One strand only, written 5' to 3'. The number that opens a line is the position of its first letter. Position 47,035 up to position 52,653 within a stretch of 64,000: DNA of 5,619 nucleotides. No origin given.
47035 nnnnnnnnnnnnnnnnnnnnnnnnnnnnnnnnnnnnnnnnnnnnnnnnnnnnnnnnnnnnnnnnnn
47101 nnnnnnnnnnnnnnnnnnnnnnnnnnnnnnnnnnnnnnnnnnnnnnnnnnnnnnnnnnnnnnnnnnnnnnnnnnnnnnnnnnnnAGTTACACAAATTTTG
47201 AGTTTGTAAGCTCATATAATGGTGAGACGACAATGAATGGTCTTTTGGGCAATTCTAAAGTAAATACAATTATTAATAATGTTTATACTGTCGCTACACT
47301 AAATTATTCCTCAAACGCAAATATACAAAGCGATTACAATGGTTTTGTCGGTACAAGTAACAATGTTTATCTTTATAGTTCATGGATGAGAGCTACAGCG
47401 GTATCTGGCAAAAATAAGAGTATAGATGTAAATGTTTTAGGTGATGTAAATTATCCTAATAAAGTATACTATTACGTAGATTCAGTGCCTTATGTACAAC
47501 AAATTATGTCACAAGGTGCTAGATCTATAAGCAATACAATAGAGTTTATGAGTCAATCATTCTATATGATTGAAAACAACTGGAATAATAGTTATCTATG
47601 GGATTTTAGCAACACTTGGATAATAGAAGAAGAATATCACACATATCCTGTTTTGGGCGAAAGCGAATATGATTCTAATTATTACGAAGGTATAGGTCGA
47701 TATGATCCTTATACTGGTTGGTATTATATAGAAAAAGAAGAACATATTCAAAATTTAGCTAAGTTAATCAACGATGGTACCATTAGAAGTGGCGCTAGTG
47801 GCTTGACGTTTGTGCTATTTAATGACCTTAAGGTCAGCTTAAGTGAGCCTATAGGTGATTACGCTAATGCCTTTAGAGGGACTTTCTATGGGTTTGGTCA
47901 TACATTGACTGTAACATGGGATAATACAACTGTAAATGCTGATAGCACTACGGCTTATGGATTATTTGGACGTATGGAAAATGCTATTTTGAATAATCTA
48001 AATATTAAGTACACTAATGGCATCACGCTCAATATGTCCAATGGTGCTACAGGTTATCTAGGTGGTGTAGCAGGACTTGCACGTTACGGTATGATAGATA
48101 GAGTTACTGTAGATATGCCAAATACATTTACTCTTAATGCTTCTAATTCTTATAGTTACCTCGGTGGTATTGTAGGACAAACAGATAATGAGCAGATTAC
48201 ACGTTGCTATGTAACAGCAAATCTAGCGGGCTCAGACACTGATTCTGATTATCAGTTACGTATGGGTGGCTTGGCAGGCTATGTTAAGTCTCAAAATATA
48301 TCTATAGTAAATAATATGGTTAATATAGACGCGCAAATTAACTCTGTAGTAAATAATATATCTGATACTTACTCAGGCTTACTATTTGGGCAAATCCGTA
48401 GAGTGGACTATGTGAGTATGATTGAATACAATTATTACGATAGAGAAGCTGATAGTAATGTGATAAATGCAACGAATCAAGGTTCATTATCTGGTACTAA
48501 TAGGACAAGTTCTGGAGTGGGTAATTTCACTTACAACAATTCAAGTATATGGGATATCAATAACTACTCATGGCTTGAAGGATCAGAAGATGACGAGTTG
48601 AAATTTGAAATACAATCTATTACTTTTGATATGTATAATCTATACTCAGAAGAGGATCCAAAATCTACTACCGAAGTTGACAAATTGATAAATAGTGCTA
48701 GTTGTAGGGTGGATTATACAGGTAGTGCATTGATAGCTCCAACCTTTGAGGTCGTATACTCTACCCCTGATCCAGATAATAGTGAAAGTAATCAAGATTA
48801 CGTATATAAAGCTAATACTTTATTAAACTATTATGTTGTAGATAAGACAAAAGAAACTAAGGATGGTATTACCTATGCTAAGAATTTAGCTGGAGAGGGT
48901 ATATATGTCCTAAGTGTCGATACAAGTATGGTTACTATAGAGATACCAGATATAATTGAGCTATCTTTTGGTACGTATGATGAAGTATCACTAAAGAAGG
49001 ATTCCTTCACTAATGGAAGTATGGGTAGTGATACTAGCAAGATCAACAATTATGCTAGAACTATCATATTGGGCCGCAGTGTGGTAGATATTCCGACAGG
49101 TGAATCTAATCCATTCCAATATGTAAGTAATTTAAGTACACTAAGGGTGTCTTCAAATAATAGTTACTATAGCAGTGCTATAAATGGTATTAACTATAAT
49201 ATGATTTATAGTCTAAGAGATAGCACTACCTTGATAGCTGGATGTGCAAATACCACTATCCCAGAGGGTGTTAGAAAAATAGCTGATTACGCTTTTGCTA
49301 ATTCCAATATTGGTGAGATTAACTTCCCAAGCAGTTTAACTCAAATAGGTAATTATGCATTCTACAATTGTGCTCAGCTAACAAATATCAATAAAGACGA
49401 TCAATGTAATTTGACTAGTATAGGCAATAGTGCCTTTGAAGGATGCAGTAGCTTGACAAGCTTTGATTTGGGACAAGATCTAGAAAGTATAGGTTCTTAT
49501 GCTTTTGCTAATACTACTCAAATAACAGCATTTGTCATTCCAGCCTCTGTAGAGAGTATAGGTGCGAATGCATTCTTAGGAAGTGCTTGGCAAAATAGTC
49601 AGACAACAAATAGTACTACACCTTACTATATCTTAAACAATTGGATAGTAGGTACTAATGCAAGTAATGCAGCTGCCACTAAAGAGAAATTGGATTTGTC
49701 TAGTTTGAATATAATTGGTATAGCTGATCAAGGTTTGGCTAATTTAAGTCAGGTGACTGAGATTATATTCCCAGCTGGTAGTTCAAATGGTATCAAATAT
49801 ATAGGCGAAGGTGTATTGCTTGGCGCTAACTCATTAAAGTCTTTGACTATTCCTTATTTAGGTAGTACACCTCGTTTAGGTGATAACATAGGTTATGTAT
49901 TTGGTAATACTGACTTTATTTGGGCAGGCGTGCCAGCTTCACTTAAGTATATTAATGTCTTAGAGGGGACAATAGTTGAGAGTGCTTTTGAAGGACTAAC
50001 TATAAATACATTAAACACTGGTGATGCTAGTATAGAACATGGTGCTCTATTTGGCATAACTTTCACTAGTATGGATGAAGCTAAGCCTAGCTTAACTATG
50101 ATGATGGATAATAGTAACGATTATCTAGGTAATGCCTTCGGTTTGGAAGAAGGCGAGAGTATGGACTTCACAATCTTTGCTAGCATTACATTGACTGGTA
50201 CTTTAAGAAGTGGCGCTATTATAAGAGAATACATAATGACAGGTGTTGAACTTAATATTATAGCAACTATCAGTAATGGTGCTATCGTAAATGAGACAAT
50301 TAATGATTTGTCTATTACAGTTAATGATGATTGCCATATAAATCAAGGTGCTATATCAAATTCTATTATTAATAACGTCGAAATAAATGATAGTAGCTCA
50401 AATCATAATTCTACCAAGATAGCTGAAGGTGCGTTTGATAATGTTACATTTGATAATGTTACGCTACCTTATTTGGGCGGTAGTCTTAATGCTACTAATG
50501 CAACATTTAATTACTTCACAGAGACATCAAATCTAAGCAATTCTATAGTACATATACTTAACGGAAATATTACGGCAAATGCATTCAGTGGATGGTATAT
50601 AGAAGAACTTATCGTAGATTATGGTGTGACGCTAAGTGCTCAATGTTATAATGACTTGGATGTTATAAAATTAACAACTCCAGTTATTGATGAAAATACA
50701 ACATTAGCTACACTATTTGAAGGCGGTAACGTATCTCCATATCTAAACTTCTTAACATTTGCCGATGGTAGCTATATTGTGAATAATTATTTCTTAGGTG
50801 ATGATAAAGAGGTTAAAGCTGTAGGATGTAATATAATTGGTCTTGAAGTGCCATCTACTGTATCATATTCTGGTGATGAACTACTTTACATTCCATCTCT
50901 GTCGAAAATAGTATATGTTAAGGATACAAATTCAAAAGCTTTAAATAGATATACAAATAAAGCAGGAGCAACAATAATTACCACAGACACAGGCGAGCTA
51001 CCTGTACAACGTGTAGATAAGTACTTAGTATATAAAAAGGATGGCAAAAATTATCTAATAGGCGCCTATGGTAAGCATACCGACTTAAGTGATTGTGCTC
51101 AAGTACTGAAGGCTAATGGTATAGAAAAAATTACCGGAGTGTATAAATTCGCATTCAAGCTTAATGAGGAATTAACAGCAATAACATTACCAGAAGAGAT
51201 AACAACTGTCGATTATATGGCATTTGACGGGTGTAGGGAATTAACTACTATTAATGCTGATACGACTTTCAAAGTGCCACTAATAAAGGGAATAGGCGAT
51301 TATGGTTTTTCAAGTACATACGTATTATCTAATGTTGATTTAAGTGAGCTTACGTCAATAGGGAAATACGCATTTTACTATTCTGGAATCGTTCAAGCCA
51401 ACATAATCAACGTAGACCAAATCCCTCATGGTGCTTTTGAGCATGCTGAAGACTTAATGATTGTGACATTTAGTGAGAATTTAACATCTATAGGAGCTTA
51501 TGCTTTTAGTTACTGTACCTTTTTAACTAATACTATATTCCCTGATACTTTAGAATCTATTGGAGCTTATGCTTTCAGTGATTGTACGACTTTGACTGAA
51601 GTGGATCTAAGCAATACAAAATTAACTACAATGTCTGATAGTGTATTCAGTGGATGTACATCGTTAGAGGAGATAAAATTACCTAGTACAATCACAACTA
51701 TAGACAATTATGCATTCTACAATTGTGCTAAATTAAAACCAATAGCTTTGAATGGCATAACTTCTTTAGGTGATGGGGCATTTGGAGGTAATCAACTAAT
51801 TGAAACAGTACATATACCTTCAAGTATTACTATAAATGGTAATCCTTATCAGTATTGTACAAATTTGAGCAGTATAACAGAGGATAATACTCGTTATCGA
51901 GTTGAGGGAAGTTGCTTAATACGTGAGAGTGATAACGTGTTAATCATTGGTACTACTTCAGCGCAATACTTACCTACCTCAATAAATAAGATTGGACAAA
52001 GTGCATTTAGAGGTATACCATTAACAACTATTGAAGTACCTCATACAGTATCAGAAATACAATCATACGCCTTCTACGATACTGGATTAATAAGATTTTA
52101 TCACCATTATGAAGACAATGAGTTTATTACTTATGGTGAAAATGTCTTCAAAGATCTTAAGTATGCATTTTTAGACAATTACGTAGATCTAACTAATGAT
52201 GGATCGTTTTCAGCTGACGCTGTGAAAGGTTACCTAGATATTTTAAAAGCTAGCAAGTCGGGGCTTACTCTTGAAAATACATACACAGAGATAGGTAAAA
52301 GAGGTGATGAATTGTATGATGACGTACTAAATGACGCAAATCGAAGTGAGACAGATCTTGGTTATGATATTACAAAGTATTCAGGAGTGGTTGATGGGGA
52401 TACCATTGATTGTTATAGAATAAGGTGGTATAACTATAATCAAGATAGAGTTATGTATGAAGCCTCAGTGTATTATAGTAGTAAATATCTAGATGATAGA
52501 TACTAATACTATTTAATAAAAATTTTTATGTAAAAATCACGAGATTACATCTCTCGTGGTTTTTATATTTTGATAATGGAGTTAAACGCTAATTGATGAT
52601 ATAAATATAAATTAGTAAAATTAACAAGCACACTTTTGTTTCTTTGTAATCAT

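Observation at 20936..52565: Two tandem paralogous giant lipoprotein genes (5,084 and 5,343 aa) fill half the window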

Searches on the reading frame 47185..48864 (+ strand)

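Call 28: search_protein_families(library=pfam, proteins=[window:47185-48864:+], max_evalue=5)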
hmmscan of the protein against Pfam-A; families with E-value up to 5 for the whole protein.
window:47185-48864:+ (560 aa): 2 families
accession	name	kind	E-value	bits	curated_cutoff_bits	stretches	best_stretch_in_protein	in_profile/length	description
PF07581.17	Glug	-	7.2e-07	29.7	20.5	2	323-346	2-26/28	The GLUG motif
PF12629.12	Pox_polyA_pol_C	-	0.75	10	27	1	72-151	55-131/200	Poxvirus poly(A) polymerase C-terminal domain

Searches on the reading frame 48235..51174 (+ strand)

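Call 63: search_protein_families(library=ncbifam, proteins=[window:48235-51174:+], max_evalue=0.1)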
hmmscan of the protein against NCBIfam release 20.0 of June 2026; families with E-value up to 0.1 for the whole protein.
window:48235-51174:+ (980 aa): 2 families
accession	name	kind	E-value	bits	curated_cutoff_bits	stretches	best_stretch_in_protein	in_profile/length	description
NF047961.1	adhesin_HupY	equivalog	3.2e-13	48.7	1250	2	339-378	213-252/978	leucine-rich repeat adhesin HupY/LrrG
NF003392.1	PRK04542.1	equivalog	0.078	12.9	216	0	187-245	79-135/187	elongation factor P-like protein EfpL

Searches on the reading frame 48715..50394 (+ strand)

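Call 28: search_protein_families(library=pfam, proteins=[window:48715-50394:+], max_evalue=5)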
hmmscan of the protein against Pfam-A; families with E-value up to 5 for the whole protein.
window:48715-50394:+ (560 aa): 3 families
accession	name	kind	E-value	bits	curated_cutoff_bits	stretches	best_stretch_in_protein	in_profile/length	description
PF13306.12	LRR_5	-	6.1e-33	113.9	27.7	2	179-290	15-123/127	BspA type Leucine rich repeat region (6 copies)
PF13855.12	LRR_8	-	9.8e-07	28.9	27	1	231-270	11-51/61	Leucine rich repeat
PF14602.12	Hexapep_2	-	0.08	13.1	27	1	363-373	4-14/34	Hexapeptide repeat of succinyl-transferase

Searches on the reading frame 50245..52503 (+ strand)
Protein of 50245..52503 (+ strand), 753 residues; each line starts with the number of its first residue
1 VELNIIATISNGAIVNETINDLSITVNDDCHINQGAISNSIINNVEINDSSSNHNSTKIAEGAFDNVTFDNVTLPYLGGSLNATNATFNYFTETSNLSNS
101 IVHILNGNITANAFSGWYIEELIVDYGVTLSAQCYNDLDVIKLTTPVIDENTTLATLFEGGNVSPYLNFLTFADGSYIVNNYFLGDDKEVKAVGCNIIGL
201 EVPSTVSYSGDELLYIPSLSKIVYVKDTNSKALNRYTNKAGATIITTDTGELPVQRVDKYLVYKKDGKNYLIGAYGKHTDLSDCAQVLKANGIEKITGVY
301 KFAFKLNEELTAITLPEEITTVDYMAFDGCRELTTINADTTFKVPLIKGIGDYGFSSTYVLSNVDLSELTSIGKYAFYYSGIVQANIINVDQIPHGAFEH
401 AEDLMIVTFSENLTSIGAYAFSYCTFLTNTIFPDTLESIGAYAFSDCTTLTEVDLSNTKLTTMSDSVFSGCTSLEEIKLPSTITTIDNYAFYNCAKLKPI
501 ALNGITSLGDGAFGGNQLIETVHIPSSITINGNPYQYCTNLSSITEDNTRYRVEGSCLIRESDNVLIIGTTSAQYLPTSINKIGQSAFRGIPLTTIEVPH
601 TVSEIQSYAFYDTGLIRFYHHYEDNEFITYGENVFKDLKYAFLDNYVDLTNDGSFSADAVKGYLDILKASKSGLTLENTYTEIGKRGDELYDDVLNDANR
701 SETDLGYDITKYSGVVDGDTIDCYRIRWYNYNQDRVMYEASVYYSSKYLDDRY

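Call 28: search_protein_families(library=pfam, proteins=[window:50245-52503:+], max_evalue=5)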
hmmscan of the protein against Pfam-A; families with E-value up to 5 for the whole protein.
window:50245-52503:+ (753 aa): 5 families
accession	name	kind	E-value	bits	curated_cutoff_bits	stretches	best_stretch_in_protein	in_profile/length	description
PF13306.12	LRR_5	-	1.5e-60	203.2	27.7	4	414-541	1-126/127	BspA type Leucine rich repeat region (6 copies)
PF13855.12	LRR_8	-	1.1e-14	54.3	27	2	449-503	2-57/61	Leucine rich repeat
PF23952.1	LRR_EndoS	-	5.7e-06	27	27.9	2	411-477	45-111/116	Endo-beta-N-acetylglucosaminidase EndoS LRR domain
PF12799.13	LRR_4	-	0.0021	18.7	27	1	448-488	1-41/44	Leucine Rich repeats (2 copies)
PF09432.15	THP2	-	0.087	13.3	28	1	641-681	41-81/129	Tho complex subunit THP2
